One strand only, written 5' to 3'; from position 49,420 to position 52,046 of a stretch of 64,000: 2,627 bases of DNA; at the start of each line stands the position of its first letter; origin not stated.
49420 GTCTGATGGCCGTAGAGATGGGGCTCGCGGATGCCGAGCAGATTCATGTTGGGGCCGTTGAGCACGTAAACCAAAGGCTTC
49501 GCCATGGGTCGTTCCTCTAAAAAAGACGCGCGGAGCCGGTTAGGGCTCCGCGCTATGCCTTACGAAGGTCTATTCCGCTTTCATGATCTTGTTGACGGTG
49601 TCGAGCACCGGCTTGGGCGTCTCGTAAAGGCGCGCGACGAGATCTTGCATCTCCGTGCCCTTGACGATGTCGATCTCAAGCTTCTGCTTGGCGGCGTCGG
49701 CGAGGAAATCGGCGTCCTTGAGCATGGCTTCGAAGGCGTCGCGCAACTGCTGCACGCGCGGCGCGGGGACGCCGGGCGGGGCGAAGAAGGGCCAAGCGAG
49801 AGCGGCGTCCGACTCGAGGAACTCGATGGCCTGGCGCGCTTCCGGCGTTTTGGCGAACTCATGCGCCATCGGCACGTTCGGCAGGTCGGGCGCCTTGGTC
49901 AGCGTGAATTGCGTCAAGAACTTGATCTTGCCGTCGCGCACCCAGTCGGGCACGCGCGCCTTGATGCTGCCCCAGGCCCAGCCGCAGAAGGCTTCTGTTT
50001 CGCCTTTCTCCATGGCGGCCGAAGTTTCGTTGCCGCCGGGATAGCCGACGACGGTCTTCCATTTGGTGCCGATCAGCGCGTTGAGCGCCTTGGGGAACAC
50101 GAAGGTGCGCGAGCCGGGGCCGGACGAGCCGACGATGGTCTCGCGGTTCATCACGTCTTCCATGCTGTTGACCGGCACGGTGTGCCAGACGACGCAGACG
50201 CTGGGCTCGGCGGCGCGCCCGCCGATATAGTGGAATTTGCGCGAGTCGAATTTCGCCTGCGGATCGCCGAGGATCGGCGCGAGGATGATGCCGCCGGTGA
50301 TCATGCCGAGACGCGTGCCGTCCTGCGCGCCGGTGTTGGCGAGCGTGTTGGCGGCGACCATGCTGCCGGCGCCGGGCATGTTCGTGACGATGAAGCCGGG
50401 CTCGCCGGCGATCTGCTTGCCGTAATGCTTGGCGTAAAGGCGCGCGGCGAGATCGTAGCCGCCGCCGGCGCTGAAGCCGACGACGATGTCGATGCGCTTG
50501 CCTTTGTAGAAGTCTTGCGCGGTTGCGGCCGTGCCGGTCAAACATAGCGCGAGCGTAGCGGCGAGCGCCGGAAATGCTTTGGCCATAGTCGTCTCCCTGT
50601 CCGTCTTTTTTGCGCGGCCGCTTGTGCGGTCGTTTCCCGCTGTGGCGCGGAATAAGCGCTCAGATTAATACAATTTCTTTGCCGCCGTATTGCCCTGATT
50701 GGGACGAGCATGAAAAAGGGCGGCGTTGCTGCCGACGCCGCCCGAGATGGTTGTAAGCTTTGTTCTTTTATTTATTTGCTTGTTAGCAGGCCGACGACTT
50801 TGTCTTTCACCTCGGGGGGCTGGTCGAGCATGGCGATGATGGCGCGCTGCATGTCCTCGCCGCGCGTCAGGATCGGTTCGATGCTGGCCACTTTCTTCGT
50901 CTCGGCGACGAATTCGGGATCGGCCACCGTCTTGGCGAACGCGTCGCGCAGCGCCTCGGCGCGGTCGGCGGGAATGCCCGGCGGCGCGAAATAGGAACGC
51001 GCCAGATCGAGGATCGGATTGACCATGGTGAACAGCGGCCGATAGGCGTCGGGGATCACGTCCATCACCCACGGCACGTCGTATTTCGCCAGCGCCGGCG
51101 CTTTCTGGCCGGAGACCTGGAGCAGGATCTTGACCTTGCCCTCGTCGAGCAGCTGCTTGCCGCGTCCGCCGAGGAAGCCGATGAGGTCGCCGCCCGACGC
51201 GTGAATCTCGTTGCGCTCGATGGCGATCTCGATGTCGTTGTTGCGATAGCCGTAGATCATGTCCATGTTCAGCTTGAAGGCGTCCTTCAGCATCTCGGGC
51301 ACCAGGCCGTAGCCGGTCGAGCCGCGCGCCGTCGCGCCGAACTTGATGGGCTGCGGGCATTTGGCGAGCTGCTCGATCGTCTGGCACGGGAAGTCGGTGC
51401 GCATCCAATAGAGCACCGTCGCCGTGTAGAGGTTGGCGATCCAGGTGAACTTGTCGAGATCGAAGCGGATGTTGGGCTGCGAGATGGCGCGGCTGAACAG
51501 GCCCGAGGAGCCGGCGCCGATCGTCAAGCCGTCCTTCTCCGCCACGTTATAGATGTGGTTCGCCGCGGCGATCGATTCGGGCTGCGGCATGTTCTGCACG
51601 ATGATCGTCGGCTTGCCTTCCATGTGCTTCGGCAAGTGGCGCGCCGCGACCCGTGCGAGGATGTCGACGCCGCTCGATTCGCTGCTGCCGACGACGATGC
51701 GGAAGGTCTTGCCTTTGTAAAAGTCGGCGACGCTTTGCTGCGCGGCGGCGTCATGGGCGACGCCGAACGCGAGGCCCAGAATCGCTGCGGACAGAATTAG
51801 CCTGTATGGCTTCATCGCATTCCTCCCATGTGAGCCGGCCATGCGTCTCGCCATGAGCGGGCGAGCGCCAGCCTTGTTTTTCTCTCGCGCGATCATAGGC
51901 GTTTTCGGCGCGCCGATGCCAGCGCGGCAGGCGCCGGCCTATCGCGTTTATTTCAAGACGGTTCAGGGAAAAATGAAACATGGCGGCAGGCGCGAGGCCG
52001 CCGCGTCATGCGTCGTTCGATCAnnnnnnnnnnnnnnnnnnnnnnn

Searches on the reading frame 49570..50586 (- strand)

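Call 68: search_protein_families(library=pfam, proteins=[window:49570-50586:-], max_evalue=0.00001)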
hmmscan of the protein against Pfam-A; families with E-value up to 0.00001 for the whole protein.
window:49570-50586:- (338 aa): 1 family
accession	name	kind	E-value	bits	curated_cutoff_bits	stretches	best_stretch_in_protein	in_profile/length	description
PF03401.19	TctC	-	1.2e-10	41.9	27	1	64-316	16-257/274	Tripartite tricarboxylate transporter family receptor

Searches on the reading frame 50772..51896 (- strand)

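Call 68: search_protein_families(library=pfam, proteins=[window:50772-51896:-], max_evalue=0.00001)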
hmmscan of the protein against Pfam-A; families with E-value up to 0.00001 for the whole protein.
window:50772-51896:- (374 aa): 1 family
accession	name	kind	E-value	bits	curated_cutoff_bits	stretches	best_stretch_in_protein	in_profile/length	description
PF03401.19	TctC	-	4.3e-09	36.7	27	1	81-353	2-258/274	Tripartite tricarboxylate transporter family receptor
